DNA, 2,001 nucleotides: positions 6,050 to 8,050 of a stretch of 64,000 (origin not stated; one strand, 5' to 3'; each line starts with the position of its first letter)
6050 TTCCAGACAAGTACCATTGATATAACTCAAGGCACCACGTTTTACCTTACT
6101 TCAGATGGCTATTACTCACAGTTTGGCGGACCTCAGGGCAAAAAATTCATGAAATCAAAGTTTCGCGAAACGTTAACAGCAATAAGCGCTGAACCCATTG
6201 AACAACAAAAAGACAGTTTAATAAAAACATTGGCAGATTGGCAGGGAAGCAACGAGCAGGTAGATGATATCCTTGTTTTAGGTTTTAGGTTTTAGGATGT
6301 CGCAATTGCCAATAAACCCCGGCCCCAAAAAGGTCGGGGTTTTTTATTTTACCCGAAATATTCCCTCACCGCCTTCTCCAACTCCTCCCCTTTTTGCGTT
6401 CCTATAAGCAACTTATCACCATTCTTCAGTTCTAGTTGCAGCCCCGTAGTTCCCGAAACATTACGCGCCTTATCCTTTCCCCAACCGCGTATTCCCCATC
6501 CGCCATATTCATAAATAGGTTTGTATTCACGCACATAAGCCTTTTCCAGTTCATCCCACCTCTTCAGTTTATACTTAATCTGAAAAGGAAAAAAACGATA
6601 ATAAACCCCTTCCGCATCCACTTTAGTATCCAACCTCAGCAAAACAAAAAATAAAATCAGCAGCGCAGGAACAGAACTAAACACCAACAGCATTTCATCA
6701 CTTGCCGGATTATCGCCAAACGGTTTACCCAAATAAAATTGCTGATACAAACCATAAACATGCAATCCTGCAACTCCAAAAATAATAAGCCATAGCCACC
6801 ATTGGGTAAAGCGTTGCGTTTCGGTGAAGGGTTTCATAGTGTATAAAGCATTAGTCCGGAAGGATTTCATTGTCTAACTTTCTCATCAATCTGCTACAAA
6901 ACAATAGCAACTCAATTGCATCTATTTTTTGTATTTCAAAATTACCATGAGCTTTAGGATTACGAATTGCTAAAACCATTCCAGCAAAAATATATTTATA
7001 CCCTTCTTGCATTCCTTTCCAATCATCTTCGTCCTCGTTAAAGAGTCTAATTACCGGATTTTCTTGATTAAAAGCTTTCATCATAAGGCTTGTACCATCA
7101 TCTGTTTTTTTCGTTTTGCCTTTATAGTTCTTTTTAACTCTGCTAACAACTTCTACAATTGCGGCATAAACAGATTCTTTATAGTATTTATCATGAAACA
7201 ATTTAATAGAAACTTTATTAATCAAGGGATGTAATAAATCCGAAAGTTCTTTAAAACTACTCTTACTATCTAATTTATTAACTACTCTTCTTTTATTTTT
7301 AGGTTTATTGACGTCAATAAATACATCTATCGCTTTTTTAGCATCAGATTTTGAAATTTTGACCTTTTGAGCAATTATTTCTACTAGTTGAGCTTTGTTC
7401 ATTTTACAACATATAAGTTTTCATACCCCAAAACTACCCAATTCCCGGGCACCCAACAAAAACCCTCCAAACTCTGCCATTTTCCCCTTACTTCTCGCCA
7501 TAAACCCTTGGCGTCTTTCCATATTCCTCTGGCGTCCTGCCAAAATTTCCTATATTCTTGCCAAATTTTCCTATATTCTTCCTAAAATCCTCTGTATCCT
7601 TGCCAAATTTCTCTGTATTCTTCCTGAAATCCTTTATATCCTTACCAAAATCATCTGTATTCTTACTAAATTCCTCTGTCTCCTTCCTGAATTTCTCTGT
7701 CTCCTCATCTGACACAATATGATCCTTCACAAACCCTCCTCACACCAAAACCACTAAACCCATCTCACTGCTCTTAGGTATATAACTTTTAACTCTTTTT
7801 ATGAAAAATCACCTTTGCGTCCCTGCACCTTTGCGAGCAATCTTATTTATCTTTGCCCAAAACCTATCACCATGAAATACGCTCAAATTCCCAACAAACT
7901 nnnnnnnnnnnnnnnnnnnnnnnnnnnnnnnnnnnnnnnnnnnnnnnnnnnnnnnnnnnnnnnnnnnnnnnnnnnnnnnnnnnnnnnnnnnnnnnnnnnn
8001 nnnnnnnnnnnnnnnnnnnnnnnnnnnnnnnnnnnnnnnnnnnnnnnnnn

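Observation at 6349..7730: Three-gene minus-strand module: heptad-repeat small ORF, HU-like N-terminus fused to a HEPN (RNPKAH) domain, and a 2-TM PH-like membrane protein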

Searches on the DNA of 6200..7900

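Call 76: search_rna_families(source=window, start=6200, end=7900, threshold=evalue, max_evalue=1)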
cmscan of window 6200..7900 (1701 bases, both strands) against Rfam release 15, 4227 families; matches with E-value up to 1: 7.
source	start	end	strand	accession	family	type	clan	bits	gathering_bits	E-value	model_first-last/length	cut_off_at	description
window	7276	7341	+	RF02846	Ref84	Gene; antisense;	-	27.4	52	0.73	1-87/87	no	Enterococcus sRNA 84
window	6311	6345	+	RF00506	Thr_leader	Cis-reg; leader;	-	23.4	55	0.13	81-115/118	no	Threonine operon leader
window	6265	6350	+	RF01772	rnk_pseudo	Cis-reg; leader;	-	22.8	55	0.47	1-108/108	no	Pseudomonas rnk leader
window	6269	6358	+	RF01719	Pseudomon-1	Gene; sRNA;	-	20.4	50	0.38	1-116/116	no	Pseudomon-1/ErsA RNA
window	6851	6947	-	RF01420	snoR113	Gene; snRNA; snoRNA; CD-box;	-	18.3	47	0.96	1-103/103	no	Small nucleolar RNA snoR113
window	7411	7476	+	RF02595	EBv-sisRNA-1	Gene;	-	17.4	58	0.52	1-81/81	no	Epstein-Barr virus stable intronic sequence RNA 1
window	6300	6347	+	RF02837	anti-hemB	Gene; sRNA;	-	16.9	49.5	0.68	1-81/81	no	Burkholderia RNA 7 (anti-hemB)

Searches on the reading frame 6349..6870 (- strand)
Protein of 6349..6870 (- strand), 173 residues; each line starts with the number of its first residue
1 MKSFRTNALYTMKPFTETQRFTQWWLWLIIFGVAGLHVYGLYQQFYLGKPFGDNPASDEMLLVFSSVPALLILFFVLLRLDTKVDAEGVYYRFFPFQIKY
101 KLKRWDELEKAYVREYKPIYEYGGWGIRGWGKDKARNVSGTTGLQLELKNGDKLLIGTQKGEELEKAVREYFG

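Call 3: search_protein_families(library=pfam, proteins=[window:6349-6870:-], max_evalue=1)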
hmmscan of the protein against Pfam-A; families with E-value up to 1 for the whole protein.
window:6349-6870:- (173 aa): 2 families
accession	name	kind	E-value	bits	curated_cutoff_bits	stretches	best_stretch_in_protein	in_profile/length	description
PF19638.4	DUF6141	-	0.045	14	27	1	36-168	31-157/164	Family of unknown function (DUF6141)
PF00689.26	Cation_ATPase_C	-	0.11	12.7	27.3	1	14-75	109-169/175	Cation transporting ATPase, C-terminus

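Call 4: search_protein_families(library=ncbifam, proteins=[window:6349-6870:-], max_evalue=1)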
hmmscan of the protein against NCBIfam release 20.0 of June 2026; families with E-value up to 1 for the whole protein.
window:6349-6870:- (173 aa): 1 family
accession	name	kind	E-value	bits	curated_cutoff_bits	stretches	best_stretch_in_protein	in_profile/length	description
NF045752.1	MPN396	equivalog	0.19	9.5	1100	1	23-80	722-778/969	MPN396 family protein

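Call 28: find_related_loci(query=window:6349-6837:-, collection=genome_contigs, flank=6000)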
Query window:6349-6837:- (162 aa) in genome_contigs; peptide patterns used: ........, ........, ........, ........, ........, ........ (x = any residue, [..] = any of these).
342 stretches matched a pattern; 193 encode a relative of the query (tblastn E <= 1e-3); the best 80 are kept; 80 distinct loci.
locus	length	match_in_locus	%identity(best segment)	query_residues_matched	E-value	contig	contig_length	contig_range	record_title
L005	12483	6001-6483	81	1-161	1e-81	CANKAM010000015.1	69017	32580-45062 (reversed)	MAG: Bacteroidetes bacterium isolate RH-26jul17-244 genome assembly, contig: RH-26jul17-C955, whole genome shotgun seque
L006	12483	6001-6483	81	1-161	5e-81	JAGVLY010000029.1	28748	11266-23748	MAG: Bacteroidia bacterium isolate SW_52 c_000000026739, whole genome shotgun sequence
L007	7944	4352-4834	82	1-161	4e-81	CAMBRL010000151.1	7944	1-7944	MAG: Chitinophaga pinensis isolate MiH-14oct19-92 genome assembly, contig: MiH-14oct19-C20056, whole genome shotgun sequ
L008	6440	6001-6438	82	1-146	4e-74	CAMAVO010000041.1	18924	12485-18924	MAG: Chitinophaga pinensis isolate MaH-04nov19-72 genome assembly, contig: MaH-04nov19-C7386, whole genome shotgun seque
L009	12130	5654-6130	54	4-159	1e-50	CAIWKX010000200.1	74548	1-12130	MAG: uncultured Bacteroidetes bacterium isolate C24_bin-1519 genome assembly, contig: bin-1519:200/295, whole genome sho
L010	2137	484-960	53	4-159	2e-50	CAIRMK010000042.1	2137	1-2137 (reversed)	MAG: uncultured Bacteroidetes bacterium isolate F14_bin-0845 genome assembly, contig: bin-0845:042/570, whole genome sho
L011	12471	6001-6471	50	4-159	1e-46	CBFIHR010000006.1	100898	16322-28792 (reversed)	MAG: Saprospiraceae bacterium isolate Co_bin_797_strict genome assembly, contig: Co_bin_797_strict_c6, whole genome shot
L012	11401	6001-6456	43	4-155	5e-44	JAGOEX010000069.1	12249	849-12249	Bacterium isolate Go_SlDig_bin_48 Go_SlDig_15454_length_12249_cov_10.034648, whole genome shotgun sequence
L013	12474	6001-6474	47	4-159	3e-44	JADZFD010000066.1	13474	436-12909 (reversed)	MAG: Saprospiraceae bacterium isolate SJ85 c_000000920991, whole genome shotgun sequence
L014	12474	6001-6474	47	4-159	9e-44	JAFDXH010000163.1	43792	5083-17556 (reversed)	MAG: Bacteroidetes bacterium isolate SZAS-20 CK_MAG-73__163__length-43792, whole genome shotgun sequence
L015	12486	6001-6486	49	1-157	2e-43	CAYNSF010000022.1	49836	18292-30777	MAG TPA_asm: uncultured Aureispira sp. isolate SRP344714_co1_14 genome assembly, contig: NODE_1499_length_49836_cov_8.31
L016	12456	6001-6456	42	4-155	2e-43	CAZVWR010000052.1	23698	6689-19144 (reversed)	MAG TPA_asm: uncultured Spirochaetales bacterium isolate SRP220891_co1_470 genome assembly, contig: NODE_4096_length_236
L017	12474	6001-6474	47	4-159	2e-43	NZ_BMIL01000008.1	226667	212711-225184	Pedobacter quisquiliarum strain CGMCC 1.15343 sequence08, whole genome shotgun sequence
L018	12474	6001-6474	52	4-158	5e-43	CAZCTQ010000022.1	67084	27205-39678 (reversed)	MAG TPA_asm: uncultured Aureispira sp. isolate binchicken_co351_87 genome assembly, contig: NODE_398_length_67084_cov_15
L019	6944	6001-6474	51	1-153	5e-43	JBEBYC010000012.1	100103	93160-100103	MAG: Portibacter sp. isolate T2.bin.8 NODE_502_length_100103_cov_12.593625, whole genome shotgun sequence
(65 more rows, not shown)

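Call 41: search_protein_families(library=padloc, proteins=[window:6349-6837:-], max_evalue=0.1)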
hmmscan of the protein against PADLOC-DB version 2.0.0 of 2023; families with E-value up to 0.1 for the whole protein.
window:6349-6837:- (162 aa): 0 families

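Call 43: search_protein_families(library=phrogs, proteins=[window:6349-6837:-], max_evalue=0.1)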
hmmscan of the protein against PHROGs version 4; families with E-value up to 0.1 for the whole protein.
window:6349-6837:- (162 aa): 0 families

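Call 54: search_solved_structures(query=A2, max_evalue=10)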
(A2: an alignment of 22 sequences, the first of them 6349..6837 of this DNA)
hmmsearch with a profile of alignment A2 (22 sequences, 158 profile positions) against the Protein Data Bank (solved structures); distinct sequences matched with E-value up to 10: 2.
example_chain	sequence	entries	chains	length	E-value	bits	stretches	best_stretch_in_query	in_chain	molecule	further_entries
4hyj_A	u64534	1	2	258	0.87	12.5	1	7-79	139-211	Rhodopsin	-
8xx8_A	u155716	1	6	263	2.5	11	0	8-59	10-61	Rhodopsin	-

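Call 55: search_protein_families(library=pfam, alignment_id=A2, max_evalue=0.1)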
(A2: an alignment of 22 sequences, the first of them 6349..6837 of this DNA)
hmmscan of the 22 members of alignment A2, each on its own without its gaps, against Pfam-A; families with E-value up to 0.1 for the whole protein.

A. member 1, window:6349-6837:- (162 aa): 1 family
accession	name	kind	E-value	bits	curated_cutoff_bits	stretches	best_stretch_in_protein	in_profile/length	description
PF19638.4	DUF6141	-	0.041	14.1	27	1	27-157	33-157/164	Family of unknown function (DUF6141)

B. families by the number of members that match (of 22 scanned): 12 families
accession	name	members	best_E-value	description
PF19638.4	DUF6141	19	7.5e-15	Family of unknown function (DUF6141)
PF20226.3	DUF6585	2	0.015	Family of unknown function (DUF6585)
PF06724.16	DUF1206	2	0.027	Domain of Unknown Function (DUF1206)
PF17255.8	EbsA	1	0.00073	EbsA-like protein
PF11292.14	DUF3093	1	0.022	Protein of unknown function (DUF3093)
PF13127.11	DUF3955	1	0.025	Protein of unknown function (DUF3955)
PF00689.26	Cation_ATPase_C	1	0.035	Cation transporting ATPase, C-terminus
PF20990.2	DUF2207_C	1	0.038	Predicted membrane protein (DUF2207) C-terminal domain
PF00352.27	TBP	1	0.045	Transcription factor TFIID (or TATA-binding protein, TBP)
PF06126.16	Herpes_LAMP2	1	0.055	Herpesvirus Latent membrane protein 2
PF12811.12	BaxI_1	1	0.068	Bax inhibitor 1 like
PF20389.3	DUF6684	1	0.079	Family of unknown function (DUF6684)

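Call 73: predict_structure(protein=window:6349-6837:-)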
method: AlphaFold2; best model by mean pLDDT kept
length: 162 residues; sequences in the alignment: 1
mean_pLDDT: 58.0   pTM: 0.31
mean pLDDT of the five models: 58.0, 55.4, 55.2, 53.7, 51.6
residues with pLDDT >= 90: 0; 70-90: 37; 50-70: 75; < 50: 50
segments of 3 or more residues with pLDDT < 50: 96-134, 136-141
pLDDT, mean of each block of 10 residues (from residue 1): 75 80 78 64 58 69 68 66 61 50 36 35 36 45 51 57 49
secondary structure, 60 per line:
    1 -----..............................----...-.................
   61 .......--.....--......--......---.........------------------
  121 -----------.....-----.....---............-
elements in order: H6-35 H44-67 E70-74 E77-82 E85-90 H94-102 E132-136 E142-146 H150-161
